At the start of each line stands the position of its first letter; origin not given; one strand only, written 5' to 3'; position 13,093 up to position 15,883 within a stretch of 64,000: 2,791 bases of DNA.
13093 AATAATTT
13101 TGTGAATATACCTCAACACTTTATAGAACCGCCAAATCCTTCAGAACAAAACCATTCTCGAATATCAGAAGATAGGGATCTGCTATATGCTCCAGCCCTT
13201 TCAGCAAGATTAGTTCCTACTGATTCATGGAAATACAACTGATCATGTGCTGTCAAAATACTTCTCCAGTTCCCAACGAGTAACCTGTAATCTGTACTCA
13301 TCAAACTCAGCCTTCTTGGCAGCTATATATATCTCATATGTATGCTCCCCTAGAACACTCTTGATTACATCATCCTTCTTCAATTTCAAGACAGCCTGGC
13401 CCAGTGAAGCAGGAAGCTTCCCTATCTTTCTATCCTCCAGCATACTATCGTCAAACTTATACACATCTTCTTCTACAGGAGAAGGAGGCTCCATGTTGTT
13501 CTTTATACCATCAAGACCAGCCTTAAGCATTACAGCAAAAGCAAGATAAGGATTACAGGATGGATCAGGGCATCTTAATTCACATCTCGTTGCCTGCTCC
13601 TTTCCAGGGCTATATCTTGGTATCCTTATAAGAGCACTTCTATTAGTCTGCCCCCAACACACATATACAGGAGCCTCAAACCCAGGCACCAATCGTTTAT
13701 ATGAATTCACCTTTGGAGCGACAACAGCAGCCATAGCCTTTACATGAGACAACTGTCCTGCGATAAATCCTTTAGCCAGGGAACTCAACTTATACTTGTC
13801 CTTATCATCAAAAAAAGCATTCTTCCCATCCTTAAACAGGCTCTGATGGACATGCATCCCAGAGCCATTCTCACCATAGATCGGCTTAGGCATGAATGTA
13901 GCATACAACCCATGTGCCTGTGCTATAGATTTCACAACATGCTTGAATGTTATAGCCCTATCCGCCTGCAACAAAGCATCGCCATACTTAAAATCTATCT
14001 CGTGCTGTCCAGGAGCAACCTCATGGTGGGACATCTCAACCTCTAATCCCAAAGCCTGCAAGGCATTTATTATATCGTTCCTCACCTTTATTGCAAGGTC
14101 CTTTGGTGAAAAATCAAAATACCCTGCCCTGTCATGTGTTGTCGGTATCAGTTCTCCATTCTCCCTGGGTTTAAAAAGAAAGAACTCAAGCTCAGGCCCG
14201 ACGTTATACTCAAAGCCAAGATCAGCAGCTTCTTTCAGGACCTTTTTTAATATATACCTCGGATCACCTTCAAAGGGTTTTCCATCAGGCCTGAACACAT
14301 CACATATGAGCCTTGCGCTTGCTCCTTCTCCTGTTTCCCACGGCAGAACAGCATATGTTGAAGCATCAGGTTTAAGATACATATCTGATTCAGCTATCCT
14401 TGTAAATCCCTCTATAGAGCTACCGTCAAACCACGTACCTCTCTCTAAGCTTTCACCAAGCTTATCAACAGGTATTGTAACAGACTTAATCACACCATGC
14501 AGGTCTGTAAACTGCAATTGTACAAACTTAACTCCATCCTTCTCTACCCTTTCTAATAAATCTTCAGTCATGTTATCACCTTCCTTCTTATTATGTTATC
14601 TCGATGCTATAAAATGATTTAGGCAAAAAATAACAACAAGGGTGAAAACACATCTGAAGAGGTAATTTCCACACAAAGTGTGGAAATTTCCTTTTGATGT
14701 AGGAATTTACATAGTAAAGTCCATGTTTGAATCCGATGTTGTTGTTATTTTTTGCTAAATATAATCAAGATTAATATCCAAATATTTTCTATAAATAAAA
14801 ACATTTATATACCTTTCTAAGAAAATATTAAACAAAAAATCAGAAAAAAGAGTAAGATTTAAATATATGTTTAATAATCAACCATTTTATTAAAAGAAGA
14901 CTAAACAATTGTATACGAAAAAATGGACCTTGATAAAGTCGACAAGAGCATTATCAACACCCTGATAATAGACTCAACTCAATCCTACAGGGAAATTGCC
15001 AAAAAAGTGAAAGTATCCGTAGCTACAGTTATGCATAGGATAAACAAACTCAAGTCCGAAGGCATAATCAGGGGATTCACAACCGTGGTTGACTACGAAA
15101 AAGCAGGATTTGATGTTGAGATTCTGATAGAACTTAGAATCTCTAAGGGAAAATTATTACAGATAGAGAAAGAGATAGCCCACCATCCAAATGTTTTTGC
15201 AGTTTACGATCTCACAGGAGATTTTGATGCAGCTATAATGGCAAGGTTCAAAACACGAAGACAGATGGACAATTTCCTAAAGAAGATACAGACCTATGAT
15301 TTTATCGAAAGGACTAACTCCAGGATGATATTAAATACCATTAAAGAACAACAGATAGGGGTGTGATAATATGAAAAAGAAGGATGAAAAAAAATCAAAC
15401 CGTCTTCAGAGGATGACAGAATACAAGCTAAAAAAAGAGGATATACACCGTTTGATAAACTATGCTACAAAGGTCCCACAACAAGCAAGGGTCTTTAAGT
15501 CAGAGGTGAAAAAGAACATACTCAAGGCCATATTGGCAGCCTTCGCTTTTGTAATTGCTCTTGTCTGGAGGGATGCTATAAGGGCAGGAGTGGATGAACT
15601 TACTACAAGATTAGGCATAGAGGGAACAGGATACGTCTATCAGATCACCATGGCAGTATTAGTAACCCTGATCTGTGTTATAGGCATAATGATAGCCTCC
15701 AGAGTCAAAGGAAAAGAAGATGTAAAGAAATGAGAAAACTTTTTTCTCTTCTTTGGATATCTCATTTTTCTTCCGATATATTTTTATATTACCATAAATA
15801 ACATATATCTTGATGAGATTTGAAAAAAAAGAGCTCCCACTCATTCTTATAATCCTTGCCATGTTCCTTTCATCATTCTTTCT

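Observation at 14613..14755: Nested inverted repeats between divergent glnA and lrp: a candidate regulatory operator/activator site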

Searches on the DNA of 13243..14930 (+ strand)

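Call 26: search_rna_families(source=window, start=14560, end=14930, threshold=evalue, max_evalue=10, show_alignments=3)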
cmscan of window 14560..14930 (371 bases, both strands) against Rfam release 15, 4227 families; matches with E-value up to 10: 8.
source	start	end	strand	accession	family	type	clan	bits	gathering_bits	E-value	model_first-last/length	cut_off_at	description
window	14572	14647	-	RF03794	MIR5298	Gene; miRNA;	-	17.8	70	3.7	1-80/80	no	MIR5298 microRNA precursor family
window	14624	14708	-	RF00616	LhrC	Gene; sRNA;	CL00114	17.4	110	4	1-111/111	no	Listeria LhrC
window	14570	14653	+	RF03566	mir-4875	Gene; miRNA;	-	15.2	90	3.8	1-73/73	no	mir-4875 microRNA precursor family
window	14568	14651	-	RF03566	mir-4875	Gene; miRNA;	-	14.9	90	4.5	1-73/73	no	mir-4875 microRNA precursor family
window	14574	14647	-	RF00147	SNORD34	Gene; snRNA; snoRNA; CD-box;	CL00055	14.3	38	8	1-79/79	no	Small nucleolar RNA SNORD34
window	14629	14719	-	RF01860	Afu_455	Gene; snRNA; snoRNA; CD-box;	-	13.8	48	7.3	1-92/92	no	A. fumigatus snoRNA Afu_455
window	14718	14777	+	RF02060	STnc410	Gene; sRNA;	-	13.7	50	1.3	1-158/158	no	Enterobacterial sRNA STnc410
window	14641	14709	-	RF00468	HCV_SLVII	Cis-reg;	-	12.9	63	5.7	1-70/70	no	Hepatitis C virus stem-loop VII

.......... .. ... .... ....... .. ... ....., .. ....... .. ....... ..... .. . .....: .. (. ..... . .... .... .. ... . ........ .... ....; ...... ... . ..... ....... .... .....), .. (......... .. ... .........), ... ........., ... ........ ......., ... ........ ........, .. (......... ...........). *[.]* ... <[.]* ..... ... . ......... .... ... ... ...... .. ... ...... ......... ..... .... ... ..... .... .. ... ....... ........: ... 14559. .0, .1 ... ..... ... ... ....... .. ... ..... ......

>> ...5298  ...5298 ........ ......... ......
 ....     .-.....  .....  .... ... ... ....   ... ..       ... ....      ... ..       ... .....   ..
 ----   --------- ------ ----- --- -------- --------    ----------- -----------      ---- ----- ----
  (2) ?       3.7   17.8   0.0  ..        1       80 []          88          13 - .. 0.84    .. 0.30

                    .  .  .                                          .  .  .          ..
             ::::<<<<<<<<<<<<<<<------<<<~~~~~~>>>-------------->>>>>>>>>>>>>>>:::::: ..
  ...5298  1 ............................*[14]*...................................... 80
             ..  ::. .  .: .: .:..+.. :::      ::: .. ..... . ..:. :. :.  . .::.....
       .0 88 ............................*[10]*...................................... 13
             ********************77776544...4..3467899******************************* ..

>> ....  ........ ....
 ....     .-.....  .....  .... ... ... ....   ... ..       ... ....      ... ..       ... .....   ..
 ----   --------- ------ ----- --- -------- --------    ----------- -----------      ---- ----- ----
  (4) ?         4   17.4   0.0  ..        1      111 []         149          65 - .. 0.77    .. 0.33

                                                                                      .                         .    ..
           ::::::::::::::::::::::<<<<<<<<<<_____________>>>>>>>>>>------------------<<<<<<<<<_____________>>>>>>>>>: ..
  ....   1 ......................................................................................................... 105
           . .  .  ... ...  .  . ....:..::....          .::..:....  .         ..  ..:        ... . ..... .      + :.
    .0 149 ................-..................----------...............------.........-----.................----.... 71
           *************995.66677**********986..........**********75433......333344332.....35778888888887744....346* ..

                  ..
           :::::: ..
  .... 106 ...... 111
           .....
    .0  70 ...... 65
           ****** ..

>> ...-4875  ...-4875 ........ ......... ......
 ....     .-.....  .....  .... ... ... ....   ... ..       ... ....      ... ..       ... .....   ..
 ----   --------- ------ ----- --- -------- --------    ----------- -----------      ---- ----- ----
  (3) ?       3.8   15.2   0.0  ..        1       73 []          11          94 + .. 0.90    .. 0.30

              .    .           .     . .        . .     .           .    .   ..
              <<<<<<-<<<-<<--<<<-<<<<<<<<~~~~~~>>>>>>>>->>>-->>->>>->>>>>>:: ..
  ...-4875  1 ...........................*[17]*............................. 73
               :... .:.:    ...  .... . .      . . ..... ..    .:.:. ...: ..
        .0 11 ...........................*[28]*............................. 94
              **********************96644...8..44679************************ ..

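Call 62: build_rna_model(alignment_id=A3, structure=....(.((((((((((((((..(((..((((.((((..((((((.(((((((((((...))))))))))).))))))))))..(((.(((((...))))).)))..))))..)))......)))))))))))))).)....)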
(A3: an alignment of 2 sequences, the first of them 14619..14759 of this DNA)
Model R1 built from alignment A3 (2 sequences, 141 columns); structure: as given.
model positions 141; base pairs 51; branch points 1; effective number of sequences 0.82; information 0.59 bits per position. Calibrated on 0.2 Mb of random sequence (short: E-values are rough).
structure used (alignment columns):
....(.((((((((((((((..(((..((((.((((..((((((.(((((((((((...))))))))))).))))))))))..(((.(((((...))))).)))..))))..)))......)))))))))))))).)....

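Call 63: search_with_rna_model(model_id=R1, sources=[window, L001, L002, L004, L005, L006, L007, L053, L054, L055, L056, L057, L058, L059, L060, L061, L062], max_evalue=10, show_alignments=4)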
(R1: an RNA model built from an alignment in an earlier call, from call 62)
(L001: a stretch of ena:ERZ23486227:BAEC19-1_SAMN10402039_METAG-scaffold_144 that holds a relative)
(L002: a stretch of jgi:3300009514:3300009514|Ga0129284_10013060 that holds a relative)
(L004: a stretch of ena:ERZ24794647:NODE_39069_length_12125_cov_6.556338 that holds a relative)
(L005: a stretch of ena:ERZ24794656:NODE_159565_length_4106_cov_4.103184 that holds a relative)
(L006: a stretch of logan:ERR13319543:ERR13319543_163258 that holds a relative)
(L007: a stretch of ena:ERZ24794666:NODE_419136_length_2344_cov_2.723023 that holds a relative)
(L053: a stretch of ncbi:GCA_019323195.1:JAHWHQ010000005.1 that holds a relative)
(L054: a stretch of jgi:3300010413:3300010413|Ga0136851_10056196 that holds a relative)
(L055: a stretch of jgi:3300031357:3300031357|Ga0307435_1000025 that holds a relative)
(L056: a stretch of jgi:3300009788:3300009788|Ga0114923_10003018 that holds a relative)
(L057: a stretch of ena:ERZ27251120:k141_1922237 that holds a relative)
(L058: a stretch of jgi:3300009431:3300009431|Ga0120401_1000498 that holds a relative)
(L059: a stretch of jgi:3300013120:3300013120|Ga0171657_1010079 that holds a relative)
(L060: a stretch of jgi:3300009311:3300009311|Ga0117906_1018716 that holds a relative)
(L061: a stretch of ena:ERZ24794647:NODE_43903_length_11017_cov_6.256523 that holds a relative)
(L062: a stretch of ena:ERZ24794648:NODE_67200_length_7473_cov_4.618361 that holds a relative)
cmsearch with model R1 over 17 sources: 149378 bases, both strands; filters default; matches with E-value up to 10: 6.
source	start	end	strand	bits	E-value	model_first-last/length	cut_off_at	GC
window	14619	14759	+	160.5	5e-37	1-141/141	no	0.32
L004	6777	6917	-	155.8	7.2e-36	1-141/141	no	0.37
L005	3045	3185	-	155.8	7.2e-36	1-141/141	no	0.37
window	14657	14695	-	24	0.0039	39-77/141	no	0.33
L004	6777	6917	+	18.2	0.11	1-141/141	no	0.37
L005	3045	3185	+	18.2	0.11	1-141/141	no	0.37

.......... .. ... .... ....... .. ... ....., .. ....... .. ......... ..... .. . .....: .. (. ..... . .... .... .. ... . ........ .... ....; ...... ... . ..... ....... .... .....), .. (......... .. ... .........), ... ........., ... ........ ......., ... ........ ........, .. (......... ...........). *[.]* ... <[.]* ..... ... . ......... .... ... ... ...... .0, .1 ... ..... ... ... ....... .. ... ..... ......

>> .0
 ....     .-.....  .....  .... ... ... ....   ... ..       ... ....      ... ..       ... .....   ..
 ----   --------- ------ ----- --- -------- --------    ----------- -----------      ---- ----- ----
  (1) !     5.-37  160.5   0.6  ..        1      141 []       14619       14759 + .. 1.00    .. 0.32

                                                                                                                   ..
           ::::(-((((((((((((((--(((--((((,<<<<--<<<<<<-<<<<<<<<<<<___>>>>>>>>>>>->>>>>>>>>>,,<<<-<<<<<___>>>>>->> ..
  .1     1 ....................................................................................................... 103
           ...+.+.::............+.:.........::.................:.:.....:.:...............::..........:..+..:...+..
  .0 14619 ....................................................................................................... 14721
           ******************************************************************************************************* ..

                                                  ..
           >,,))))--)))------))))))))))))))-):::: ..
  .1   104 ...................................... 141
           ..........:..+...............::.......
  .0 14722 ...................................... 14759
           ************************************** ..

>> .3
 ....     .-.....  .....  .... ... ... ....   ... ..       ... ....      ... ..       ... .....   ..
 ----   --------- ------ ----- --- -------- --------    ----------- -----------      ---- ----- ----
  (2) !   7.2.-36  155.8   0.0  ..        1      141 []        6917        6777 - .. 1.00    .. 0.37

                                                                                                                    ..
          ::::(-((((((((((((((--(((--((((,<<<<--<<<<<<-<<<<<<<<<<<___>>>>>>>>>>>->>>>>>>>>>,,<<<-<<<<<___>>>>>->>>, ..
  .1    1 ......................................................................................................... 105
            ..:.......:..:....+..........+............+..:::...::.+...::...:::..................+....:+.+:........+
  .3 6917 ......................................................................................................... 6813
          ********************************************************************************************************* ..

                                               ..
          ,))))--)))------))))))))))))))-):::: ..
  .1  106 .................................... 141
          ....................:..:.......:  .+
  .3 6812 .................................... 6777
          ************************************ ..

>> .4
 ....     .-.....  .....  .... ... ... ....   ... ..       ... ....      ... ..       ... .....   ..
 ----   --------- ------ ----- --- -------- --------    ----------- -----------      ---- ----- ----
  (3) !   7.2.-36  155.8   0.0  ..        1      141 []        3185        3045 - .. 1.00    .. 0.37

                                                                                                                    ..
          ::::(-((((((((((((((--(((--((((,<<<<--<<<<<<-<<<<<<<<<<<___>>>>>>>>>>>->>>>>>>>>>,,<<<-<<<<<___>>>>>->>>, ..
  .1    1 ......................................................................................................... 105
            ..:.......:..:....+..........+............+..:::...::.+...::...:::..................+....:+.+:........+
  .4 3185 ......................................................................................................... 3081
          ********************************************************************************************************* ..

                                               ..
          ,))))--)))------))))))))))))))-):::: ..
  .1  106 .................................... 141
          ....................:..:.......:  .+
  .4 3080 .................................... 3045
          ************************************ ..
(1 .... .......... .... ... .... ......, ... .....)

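Call 74: search_rna_families(source=L004, start=6700, end=7000, threshold=evalue, max_evalue=10, show_alignments=2)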
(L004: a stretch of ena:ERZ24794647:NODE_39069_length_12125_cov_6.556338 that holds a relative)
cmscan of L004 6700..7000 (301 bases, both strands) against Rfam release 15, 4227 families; matches with E-value up to 10: 7.
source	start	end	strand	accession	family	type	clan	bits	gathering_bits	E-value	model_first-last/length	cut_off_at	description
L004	6840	6878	-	RF02592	Spy392987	Gene; antisense;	-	17.8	47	1.3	1-63/63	no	S. pyogenes antisense RNA 392987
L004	6845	6902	-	RF02891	AgrB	Gene; antisense;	-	17.1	40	1.7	1-84/84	no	ArsR-gov region gene B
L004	6841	6880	-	RF04157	MIR9486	Gene; miRNA;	-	16.3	100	1.1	1-119/119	no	MIR9486 microRNA precursor family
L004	6842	6908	-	RF01482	AdoCbl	Cis-reg; riboswitch;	CL00101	14.2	50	3.7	1-149/149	no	AdoCbl (Cobalamin/B12) riboswitch aptamer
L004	6732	6801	-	RF03676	MIR5148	Gene; miRNA;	-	14.2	93.5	5.3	1-78/78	no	MIR5148 microRNA precursor family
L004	6726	6811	-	RF00439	SNORD87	Gene; snRNA; snoRNA; CD-box;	-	14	50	7.8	1-85/85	no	Small nucleolar RNA SNORD87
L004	6795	6874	+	RF00512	Leu_leader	Cis-reg; leader;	-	11.9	50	8.1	1-148/148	no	Leucine operon leader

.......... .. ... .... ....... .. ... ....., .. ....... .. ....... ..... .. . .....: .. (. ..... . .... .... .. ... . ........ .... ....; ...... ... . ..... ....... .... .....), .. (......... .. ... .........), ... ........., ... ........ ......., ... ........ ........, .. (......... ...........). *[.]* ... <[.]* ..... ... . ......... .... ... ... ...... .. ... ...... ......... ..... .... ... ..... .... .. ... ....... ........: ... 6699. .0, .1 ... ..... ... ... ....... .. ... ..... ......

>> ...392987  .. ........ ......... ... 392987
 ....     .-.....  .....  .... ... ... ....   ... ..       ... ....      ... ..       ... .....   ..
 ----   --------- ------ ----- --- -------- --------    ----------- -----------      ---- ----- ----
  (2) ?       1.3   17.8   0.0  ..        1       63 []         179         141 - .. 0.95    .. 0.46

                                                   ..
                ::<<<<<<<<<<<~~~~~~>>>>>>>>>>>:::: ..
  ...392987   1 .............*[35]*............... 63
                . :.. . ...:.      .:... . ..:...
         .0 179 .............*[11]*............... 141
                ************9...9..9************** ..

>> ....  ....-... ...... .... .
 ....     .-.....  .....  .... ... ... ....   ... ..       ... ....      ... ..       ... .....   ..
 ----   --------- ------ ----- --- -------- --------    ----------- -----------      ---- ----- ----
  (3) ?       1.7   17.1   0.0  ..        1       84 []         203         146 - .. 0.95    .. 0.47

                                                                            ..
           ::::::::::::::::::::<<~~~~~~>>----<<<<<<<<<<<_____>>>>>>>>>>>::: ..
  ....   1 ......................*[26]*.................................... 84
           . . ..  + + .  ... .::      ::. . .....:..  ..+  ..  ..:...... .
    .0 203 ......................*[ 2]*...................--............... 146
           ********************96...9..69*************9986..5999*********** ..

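Call 83: search_dna_similar(query=window:14610-14765:+, collection=phages, mode=distant, max_evalue=0.01, max_rows=10)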
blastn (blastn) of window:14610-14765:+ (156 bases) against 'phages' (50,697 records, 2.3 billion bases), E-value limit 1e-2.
No match.

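Call 84: search_dna_similar(query=window:14610-14765:+, collection=plasmids, mode=distant, max_evalue=0.01, max_rows=10)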
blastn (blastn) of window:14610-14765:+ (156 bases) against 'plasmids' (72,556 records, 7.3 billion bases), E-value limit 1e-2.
No match.

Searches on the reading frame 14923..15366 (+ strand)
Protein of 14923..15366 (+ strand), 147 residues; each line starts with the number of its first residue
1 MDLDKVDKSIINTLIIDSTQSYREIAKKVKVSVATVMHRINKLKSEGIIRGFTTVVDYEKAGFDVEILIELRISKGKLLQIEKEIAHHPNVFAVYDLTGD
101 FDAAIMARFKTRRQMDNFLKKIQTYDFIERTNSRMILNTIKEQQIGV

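Call 39: search_protein_families(library=pfam, proteins=[window:14923-15366:+], max_evalue=0.01)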
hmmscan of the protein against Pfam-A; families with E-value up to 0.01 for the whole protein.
window:14923-15366:+ (147 aa): 13 families
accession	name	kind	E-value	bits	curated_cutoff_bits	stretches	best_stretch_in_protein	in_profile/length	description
PF01037.27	AsnC_trans_reg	-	4.5e-12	46.1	25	1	69-139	1-73/73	Lrp/AsnC ligand binding domain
PF13412.12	HTH_24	-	7e-12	45.2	21.9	1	3-50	1-48/48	Winged helix-turn-helix DNA-binding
PF13404.12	HTH_AsnC-type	-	1e-10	41.7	27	1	3-44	1-42/42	AsnC-type helix-turn-helix domain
PF22451.2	NirdL-like_HTH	-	2.7e-07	30.5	27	1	22-50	19-47/47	Siroheme decarboxylase NirDL-like HTH domain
PF13730.12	HTH_36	-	0.00091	19.4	25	1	20-49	23-55/55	Helix-turn-helix domain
PF12840.13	HTH_20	-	0.0015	18.9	27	1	14-50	13-49/51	Helix-turn-helix domain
PF01022.26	HTH_5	-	0.0016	18.7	22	1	18-49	14-45/47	Bacterial regulatory protein, arsR family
PF01371.25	Trp_repressor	-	0.0022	18.5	27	0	15-45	45-75/88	Trp repressor protein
PF08279.18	HTH_11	-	0.0026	18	25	1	21-48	17-44/55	HTH domain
PF25787.1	HTH_SB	-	0.0042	17.3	43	1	18-47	21-50/53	Sleeping Beauty transposase HTH domain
PF13518.12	HTH_28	-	0.0043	17.5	25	0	18-48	11-41/52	Helix-turn-helix domain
PF00356.27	LacI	-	0.0072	16.5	27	0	23-42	3-22/46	Bacterial regulatory proteins, lacI family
PF08281.18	Sigma70_r4_2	-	0.0097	16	25.7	0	21-41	28-48/54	Sigma-70, region 4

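Call 40: find_encoding_contigs(protein=window:14923-15366:+, flank=4000, max_places=10)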
Protein window:14923-15366:+ (147 aa): no gene with exactly this product is on record in the collection.

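Call 87: search_protein_families(library=ncbifam, proteins=[window:14923-15366:+], max_evalue=0.1)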
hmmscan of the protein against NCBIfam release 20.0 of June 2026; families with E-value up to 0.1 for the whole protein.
window:14923-15366:+ (147 aa): 20 families
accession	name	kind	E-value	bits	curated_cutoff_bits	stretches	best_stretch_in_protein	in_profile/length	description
NF041396.1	TranRegLrp_Halo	equivalog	1.2e-30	106.4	190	1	1-144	1-144/149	HTH-type transcriptional regulator Lrp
NF053758.1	ChrTpTrnRegChrS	equivalog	1.3e-21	77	250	1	2-141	11-151/158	chromate efflux transcriptional regulator ChrS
NF040947.1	trans_reg_LysM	equivalog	3e-19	69.2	180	1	3-139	1-135/136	HTH-type transcriptional regulator LysM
NF008384.0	PRK11179.1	equivalog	1.1e-16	61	227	1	2-137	6-143/153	transcriptional regulator AsnC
NF041395.1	TranRegLrpA1_Halo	equivalog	1.9e-12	47.4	250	1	3-111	3-109/142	HTH-type transcriptional regulator LrpA1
NF040707.3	Siroheme_Dcarb_AhbB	equivalog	9e-12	44.9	125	1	17-96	11-90/146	siroheme decarboxylase subunit beta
NF040820.1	trans_reg_LrpA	equivalog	1.3e-11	44.6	250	1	3-115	2-112/141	HTH-type transcriptional regulator LrpA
NF008370.0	PRK11169.1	equivalog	4.5e-11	42.7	233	1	2-111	11-123/164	leucine-responsive transcriptional regulator Lrp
NF040708.3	Siroheme_Dcarb_AhbA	equivalog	6.5e-10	38.9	140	1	19-147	16-140/144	siroheme decarboxylase subunit alpha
NF053606.1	Sta1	subfamily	0.00011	22.3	80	1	2-50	17-65/100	Sta1 family transcriptional regulator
NF040939.2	trans_reg_lrs14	equivalog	0.00017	21.6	90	1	2-50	18-67/103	Lrs14 family HTH-type transcriptional regulator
TIGR01884.1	cas_HTH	subfamily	0.00055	19.4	60.2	1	4-50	141-187/202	CRISPR-associated CARF protein Csa3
NF045678.1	TransRegIrrA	equivalog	0.012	15.6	150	1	26-67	50-89/138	iron response transcriptional regulator IrrA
TIGR01321.1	TrpR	equivalog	0.013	15.9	67.25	1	10-45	47-81/94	trp operon repressor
NF041413.1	ArsR_Rv2640c_fam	equivalog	0.021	15.2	155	1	18-51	57-90/118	Rv2640c family ArsR-like transcriptional regulator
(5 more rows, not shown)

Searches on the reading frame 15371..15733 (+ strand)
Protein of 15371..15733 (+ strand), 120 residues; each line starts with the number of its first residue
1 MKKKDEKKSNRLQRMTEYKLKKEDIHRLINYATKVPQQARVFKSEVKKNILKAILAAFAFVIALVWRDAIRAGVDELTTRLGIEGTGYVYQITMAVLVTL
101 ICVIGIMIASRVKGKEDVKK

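Call 39: search_protein_families(library=pfam, proteins=[window:15371-15733:+], max_evalue=0.01)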
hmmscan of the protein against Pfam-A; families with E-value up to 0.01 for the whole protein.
window:15371-15733:+ (120 aa): 1 family
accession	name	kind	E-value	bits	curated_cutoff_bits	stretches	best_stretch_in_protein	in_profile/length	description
PF18898.5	DUF5654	-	2.4e-14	53.5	23.8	1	43-115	2-70/71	Family of unknown function (DUF5654)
